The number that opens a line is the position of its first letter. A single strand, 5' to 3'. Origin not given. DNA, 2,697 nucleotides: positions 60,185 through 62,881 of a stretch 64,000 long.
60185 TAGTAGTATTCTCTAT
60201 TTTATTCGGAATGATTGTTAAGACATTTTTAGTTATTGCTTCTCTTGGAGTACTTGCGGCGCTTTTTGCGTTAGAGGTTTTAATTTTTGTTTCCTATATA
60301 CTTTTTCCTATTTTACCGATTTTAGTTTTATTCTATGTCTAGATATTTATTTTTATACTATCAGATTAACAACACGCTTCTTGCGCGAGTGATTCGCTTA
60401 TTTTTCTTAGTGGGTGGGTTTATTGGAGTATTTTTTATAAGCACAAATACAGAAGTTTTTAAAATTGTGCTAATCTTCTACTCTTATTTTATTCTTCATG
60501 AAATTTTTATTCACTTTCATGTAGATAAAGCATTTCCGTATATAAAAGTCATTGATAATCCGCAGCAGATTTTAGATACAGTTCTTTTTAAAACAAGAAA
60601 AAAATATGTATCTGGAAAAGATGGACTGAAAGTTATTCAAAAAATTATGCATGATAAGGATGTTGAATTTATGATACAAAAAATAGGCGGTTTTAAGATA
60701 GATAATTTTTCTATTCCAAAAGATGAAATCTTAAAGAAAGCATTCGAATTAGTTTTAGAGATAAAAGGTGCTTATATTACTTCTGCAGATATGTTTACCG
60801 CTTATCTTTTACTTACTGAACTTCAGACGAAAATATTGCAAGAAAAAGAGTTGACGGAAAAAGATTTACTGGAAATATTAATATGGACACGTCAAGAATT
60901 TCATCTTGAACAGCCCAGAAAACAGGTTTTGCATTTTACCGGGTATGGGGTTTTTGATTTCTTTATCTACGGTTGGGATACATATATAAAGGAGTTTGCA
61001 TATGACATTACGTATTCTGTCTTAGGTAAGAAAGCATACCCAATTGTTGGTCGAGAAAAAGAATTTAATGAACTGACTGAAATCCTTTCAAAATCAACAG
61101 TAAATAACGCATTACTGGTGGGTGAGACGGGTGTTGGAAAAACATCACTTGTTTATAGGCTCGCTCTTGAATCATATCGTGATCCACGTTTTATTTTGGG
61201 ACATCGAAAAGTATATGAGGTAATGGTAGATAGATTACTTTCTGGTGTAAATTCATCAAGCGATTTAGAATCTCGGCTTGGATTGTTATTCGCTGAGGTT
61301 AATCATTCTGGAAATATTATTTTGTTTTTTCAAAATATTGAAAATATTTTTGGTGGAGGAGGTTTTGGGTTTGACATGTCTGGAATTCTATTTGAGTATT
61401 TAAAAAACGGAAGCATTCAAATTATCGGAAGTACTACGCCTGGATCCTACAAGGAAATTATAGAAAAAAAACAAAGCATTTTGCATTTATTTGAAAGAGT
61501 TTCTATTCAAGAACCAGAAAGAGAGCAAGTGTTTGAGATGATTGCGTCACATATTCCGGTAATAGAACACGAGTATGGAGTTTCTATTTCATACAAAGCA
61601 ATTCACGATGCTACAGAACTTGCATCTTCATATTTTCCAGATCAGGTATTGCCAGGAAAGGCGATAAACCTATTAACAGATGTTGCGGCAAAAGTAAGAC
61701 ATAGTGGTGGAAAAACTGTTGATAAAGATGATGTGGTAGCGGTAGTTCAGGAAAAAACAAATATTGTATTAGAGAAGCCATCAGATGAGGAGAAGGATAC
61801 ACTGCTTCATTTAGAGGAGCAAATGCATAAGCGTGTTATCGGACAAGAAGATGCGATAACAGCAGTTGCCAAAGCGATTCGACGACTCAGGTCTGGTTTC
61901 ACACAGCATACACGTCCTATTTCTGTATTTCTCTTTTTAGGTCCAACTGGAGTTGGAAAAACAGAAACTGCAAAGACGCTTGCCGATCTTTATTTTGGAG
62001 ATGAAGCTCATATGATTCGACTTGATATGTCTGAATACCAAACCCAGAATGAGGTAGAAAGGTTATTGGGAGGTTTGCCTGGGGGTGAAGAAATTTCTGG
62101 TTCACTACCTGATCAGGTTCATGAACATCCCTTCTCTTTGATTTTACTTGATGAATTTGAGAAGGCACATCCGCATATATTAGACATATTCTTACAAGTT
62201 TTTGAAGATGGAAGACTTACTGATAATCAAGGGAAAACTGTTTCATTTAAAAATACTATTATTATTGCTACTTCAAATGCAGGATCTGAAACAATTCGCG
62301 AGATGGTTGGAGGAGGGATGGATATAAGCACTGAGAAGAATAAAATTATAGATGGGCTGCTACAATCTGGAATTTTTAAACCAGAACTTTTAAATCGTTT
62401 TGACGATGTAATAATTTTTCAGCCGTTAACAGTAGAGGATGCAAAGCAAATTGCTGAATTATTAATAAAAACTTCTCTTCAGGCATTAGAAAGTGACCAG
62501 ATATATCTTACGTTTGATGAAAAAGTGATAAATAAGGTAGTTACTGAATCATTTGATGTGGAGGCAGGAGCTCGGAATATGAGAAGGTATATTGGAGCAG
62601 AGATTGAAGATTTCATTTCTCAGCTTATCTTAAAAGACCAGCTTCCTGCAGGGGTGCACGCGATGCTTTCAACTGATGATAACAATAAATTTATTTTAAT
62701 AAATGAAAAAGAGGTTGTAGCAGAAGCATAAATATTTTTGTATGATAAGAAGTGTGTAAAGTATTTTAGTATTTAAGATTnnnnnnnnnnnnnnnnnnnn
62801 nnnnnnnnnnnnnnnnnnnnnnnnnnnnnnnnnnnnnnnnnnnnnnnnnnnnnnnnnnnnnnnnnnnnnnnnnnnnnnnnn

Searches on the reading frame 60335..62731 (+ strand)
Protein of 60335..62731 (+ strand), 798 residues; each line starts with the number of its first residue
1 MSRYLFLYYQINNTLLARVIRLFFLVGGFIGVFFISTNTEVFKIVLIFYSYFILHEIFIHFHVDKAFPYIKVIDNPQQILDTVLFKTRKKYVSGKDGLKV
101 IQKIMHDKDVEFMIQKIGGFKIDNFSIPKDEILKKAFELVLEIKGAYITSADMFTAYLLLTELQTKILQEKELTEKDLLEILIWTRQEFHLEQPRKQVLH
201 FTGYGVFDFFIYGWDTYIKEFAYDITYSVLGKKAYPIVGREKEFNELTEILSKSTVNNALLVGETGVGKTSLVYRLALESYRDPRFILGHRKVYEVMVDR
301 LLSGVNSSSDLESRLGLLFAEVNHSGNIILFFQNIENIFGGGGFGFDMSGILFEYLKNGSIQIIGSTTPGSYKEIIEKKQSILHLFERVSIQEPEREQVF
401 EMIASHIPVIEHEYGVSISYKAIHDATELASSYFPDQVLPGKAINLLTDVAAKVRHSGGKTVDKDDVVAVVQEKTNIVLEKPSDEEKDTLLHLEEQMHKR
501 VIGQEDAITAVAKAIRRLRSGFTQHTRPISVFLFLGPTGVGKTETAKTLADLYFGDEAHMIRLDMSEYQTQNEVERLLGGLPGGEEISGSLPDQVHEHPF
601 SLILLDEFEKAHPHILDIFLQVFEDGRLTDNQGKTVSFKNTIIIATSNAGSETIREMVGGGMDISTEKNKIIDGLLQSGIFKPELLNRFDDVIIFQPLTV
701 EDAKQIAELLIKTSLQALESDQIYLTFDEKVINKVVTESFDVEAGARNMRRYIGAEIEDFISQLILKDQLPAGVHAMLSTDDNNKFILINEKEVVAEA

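Call 8: search_protein_families(library=pfam, proteins=[window:60335-62731:+], max_evalue=0.01)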
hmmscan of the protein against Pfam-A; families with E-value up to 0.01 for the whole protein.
window:60335-62731:+ (798 aa): 25 families
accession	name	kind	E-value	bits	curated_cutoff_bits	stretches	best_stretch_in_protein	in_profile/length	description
PF07724.20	AAA_2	-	4.3e-51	173.7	27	1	527-691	1-165/166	AAA domain (Cdc48 subfamily)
PF10431.15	ClpB_D2-small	-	1.1e-14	54.6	21.9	1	698-774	1-77/81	C-terminal, D2-small domain, of ClpB protein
PF07728.20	AAA_5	-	7.5e-14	52.3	22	1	532-651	2-125/139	AAA domain (dynein-related subfamily)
PF00004.35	AAA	-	1e-12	49.1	21.2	2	533-658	2-118/131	ATPase family associated with various cellular activities (AAA)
PF13191.12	AAA_16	-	1.3e-11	45.7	32.6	1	237-294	2-63/167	AAA ATPase domain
PF17871.7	AAA_lid_9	-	4.9e-09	36.5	22.8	1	397-483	3-87/104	AAA lid domain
PF13401.12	AAA_22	-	4.2e-08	34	27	1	533-622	9-107/130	AAA domain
PF12775.13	AAA_7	-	6.8e-07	29.4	25.8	0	530-578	34-82/181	P-loop containing dynein motor region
PF20720.3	nSTAND3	-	2.1e-06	28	27.2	0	242-282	5-43/155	Novel STAND NTPase 3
PF00158.32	Sigma54_activat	-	1.6e-05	25.1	20.2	0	518-654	11-149/168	Sigma-54 interaction domain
PF01637.24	ATPase_2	-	4.6e-05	23.8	33.2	1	238-279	2-43/225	ATPase domain predominantly from Archaea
PF03193.22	RsgA_GTPase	-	8.9e-05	22.8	30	0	241-277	94-127/174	RsgA GTPase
PF05673.19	DUF815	-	0.00017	21.3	23.8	0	247-279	44-76/249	Protein of unknown function (DUF815)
PF01695.23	IstB_IS21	-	0.00024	21.1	24.1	0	246-283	82-119/238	IstB-like ATP binding protein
PF04851.21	ResIII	-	0.00029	21.2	22.5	0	504-555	8-49/164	Type III restriction enzyme, res subunit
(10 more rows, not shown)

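Call 60: search_protein_families(library=ncbifam, proteins=[window:60335-62728:+], max_evalue=0.001)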
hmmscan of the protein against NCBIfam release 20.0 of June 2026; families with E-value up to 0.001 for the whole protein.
window:60335-62728:+ (798 aa): 27 families (the best 25 are shown)
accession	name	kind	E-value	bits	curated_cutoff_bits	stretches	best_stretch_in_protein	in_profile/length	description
TIGR03346.1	chaperone_ClpB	equivalog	2.9e-135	452.7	1232.1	2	461-784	527-849/853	ATP-dependent chaperone ClpB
TIGR02639.1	ClpA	equivalog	6.5e-125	418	993.15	1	215-777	165-731/734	ATP-dependent Clp protease ATP-binding subunit ClpA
TIGR03345.1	VI_ClpV1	equivalog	1.5e-114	384.1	884.95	2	461-769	528-839/852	type VI secretion system ATPase TssH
NF033606.1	heat_AAA_ClpK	exception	3.8e-113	379.2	1900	2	455-795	569-913/949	heat shock survival AAA family ATPase ClpK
NF033607.0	disagg_AAA_ClpG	exception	2.6e-111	373.1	1900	2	461-773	554-869/932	AAA family protein disaggregase ClpG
NF008118.0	PRK10865.1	equivalog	5.6e-109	365.3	1417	2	464-784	533-852/857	ATP-dependent chaperone ClpB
NF008263.0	PRK11034.1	equivalog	4.2e-94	315.9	1350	1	233-785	184-740/758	ATP-dependent Clp protease ATP-binding subunit ClpA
NF003745.1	PRK05342.1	equivalog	1.1e-12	47.6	359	2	673-765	289-384/418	ATP-dependent Clp protease ATP-binding subunit ClpX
TIGR00390.1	hslU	equivalog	4.1e-09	35.9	362.45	1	496-568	9-83/441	ATP-dependent protease ATPase subunit HslU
TIGR02928.1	TIGR02928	subfamily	7e-09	35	181.3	0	237-273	17-57/366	orc1/cdc6 family replication initiation protein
NF001679.0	PRK00440.1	equivalog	1.7e-08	33.9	303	1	508-564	20-74/322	replication factor C small subunit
TIGR00382.1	clpX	equivalog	1.8e-08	33.8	370.75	0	489-551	68-139/414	ATP-dependent protease ATP-binding subunit ClpX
TIGR03499.1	FlhF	equivalog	1.3e-07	31.9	174.15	0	493-554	156-223/286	flagellar biosynthesis GTPase FlhF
NF009067.0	PRK12402.1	equivalog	1.7e-07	30.5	317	0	236-284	16-64/340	replication factor C small subunit 2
NF003229.0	PRK04195.1-5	equivalog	1.7e-07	30.3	280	0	500-608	18-112/413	replication factor C large subunit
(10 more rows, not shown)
